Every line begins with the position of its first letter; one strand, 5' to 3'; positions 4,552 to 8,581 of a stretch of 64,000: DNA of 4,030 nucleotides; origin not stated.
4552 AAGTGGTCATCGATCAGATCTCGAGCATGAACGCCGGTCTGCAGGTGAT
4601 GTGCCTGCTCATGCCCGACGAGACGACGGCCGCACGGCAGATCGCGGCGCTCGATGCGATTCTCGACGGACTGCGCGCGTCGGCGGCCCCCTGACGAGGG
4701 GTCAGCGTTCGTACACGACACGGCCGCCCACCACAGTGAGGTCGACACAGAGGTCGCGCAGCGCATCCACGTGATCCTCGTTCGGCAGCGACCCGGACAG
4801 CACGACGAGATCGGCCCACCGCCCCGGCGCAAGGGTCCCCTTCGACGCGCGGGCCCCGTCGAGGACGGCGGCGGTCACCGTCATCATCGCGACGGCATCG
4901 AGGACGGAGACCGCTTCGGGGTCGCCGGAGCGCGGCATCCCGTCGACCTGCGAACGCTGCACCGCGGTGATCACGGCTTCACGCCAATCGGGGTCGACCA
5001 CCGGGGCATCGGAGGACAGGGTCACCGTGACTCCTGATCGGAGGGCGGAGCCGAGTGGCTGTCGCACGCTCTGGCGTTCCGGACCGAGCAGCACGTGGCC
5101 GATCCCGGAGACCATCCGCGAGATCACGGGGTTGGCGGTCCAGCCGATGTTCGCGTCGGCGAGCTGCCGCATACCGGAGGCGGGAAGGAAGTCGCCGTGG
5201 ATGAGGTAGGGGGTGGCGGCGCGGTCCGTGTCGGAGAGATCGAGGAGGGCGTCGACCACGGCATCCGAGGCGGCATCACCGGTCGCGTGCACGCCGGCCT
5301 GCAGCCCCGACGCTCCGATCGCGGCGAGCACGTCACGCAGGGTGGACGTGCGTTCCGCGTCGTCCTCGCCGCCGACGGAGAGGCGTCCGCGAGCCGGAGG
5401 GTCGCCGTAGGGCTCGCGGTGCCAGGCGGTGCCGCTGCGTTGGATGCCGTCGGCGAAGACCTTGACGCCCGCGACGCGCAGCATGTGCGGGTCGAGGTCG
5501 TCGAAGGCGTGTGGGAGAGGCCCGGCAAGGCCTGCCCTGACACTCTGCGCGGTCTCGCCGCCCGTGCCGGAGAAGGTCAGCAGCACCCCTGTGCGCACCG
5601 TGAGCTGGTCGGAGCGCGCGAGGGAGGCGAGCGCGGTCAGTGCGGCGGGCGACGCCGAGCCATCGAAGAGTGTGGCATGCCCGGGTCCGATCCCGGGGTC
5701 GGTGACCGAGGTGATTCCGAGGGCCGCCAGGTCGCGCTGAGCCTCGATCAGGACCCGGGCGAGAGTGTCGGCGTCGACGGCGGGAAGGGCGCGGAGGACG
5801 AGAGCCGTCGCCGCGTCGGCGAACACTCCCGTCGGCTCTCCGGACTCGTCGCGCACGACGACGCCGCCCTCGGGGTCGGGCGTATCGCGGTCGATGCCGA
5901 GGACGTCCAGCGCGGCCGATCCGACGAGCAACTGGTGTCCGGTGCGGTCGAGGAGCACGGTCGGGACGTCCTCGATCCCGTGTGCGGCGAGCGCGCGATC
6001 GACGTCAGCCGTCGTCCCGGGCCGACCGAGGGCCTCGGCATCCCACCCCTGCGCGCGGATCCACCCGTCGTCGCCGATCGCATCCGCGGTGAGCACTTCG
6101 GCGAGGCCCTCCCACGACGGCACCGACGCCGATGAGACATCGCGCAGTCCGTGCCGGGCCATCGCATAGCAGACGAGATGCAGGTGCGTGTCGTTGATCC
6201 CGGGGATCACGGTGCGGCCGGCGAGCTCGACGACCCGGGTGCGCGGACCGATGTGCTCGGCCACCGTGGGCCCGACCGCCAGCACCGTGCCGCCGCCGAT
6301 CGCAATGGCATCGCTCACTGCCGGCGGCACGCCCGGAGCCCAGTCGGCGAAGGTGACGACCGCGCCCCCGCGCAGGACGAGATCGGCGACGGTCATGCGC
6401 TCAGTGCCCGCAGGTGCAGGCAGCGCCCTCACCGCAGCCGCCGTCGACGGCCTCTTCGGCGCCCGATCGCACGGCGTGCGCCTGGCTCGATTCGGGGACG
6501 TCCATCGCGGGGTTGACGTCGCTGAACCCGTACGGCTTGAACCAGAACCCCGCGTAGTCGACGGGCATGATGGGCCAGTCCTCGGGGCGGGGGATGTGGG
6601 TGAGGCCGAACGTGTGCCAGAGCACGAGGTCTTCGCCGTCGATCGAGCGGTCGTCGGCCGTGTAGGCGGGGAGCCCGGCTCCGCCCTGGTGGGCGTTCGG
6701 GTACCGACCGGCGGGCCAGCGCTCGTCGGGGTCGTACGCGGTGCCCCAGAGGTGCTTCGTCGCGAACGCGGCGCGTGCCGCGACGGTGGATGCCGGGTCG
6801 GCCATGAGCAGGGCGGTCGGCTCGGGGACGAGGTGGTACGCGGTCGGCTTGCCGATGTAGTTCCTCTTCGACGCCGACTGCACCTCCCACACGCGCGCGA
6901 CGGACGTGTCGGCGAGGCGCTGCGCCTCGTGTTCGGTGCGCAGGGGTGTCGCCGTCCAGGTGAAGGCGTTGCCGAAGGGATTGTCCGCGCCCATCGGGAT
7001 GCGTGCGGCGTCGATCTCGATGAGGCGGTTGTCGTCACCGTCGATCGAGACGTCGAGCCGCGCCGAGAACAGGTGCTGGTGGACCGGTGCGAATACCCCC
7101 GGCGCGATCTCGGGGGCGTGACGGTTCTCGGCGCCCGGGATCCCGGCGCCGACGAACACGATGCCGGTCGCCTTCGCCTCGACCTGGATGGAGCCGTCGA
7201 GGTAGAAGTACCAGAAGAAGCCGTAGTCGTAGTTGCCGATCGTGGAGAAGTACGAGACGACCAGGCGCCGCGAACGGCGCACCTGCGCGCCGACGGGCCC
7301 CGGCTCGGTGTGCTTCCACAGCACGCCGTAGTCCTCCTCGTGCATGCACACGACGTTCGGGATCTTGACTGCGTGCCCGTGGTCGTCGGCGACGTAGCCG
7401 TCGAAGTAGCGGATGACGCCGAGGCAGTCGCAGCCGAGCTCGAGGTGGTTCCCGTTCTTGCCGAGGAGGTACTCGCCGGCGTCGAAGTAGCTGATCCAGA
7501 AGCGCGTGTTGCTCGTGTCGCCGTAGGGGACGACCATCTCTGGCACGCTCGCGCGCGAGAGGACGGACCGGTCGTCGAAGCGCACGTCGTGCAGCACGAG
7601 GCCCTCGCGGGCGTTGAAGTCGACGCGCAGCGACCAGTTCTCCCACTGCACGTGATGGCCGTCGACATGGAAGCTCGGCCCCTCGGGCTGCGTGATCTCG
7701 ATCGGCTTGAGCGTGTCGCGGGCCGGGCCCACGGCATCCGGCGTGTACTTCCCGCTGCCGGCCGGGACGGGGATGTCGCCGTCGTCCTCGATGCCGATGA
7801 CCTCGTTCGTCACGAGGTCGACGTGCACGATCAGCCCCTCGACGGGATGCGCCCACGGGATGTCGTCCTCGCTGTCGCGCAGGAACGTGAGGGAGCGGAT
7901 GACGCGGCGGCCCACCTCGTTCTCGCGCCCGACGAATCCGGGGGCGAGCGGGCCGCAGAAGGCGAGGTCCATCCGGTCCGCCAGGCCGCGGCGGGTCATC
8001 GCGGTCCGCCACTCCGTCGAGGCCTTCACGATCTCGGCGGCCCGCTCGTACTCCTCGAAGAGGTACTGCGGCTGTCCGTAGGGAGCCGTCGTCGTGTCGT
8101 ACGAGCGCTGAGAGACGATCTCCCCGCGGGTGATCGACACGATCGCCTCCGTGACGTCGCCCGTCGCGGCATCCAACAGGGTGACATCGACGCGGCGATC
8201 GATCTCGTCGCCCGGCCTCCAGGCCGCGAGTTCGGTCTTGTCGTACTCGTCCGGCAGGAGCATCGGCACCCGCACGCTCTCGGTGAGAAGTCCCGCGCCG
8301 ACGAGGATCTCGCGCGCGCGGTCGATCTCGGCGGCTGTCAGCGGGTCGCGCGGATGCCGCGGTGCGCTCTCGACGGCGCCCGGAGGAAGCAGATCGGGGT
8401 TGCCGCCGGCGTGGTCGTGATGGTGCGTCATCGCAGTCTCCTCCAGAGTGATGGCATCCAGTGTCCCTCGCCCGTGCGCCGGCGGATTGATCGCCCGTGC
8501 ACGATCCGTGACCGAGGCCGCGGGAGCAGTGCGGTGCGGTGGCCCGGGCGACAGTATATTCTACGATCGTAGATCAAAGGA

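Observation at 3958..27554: Recurrent dyad (T-tract)-TCnAC-N4-GTnGA-(A-tract) at seven promoter-proximal sites: candidate regulon of two paralogous TetR repressors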

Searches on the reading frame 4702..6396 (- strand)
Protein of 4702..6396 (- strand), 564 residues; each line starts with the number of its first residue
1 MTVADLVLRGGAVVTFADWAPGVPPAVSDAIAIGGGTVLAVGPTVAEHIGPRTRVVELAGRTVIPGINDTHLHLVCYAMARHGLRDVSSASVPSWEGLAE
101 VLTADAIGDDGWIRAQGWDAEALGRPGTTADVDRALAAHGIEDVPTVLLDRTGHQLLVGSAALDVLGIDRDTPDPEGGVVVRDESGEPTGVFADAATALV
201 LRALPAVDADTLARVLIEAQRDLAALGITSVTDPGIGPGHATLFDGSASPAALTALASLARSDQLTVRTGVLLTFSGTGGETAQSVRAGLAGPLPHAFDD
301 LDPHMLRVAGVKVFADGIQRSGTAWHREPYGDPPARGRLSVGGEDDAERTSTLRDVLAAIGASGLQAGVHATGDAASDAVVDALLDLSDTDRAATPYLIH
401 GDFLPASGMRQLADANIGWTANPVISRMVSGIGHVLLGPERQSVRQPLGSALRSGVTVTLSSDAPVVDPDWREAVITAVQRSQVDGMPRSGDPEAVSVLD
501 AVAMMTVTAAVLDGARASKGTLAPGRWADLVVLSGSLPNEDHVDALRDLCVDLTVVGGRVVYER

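Call 8: search_protein_families(library=pfam, proteins=[window:4702-6396:-])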
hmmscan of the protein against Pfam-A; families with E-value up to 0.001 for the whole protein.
window:4702-6396:- (564 aa): 2 families
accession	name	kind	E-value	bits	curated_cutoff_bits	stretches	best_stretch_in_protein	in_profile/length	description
PF07969.17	Amidohydro_3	-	1.1e-62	213.5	29.7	1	54-562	1-472/472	Amidohydrolase family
PF01979.26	Amidohydro_1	-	1.5e-13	51.2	25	1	441-561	228-345/345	Amidohydrolase family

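Call 22: search_protein_families(library=ncbifam, proteins=[window:4702-6396:-], max_evalue=0.00001)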
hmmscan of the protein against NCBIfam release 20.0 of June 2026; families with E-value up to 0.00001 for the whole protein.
window:4702-6396:- (564 aa): 5 families
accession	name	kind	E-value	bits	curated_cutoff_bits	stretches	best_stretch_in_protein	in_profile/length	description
NF006056.0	PRK08204.1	subfamily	3.5e-10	39.2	391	0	6-87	5-79/449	hypothetical protein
NF051886.1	XaaProDiPepCaul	equivalog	1.5e-09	37.4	500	0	29-81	19-71/398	Xaa-Pro dipeptidase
TIGR01224.1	hutI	equivalog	1.1e-07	31.1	298.15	0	29-77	4-51/377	imidazolonepropionase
NF006689.0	PRK09237.1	equivalog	1.1e-06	27.5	371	0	5-79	4-71/383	amidohydrolase/deacetylase family metallohydrolase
TIGR03178.1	allantoinase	equivalog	6.5e-06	25.2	357.85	0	29-74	18-60/441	allantoinase AllB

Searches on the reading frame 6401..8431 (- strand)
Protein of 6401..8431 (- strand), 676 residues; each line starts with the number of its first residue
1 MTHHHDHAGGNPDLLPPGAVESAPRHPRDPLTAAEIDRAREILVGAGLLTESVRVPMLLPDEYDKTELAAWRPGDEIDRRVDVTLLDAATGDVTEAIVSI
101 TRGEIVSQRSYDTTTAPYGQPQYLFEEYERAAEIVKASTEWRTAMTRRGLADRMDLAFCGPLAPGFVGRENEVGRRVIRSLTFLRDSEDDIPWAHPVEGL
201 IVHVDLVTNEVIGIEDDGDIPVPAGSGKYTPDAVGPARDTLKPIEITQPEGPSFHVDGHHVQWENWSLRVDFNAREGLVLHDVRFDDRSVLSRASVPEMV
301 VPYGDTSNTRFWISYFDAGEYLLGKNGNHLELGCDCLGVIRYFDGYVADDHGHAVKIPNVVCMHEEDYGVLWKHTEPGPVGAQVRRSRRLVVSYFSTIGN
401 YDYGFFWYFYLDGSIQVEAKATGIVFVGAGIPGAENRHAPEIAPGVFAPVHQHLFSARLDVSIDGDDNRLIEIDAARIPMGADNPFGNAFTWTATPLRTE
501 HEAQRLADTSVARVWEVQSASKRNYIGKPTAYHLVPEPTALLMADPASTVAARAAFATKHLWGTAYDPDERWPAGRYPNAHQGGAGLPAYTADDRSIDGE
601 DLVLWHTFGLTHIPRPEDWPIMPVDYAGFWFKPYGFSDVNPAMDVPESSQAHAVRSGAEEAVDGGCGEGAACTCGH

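Call 8: search_protein_families(library=pfam, proteins=[window:6401-8431:-])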
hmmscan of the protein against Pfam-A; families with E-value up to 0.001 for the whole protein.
window:6401-8431:- (676 aa): 3 families
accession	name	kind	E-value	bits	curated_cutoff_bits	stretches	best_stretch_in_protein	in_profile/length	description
PF01179.26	Cu_amine_oxid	-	1.1e-149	499.2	27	1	244-643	1-407/407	Copper amine oxidase, enzyme domain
PF21994.1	AGAO-like_N2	-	4.9e-24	84.8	27.4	1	32-108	1-76/76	AGAO-like N2 domain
PF02728.21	Cu_amine_oxidN3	-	6.2e-12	46.2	22.6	1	123-221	3-98/100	Copper amine oxidase, N3 domain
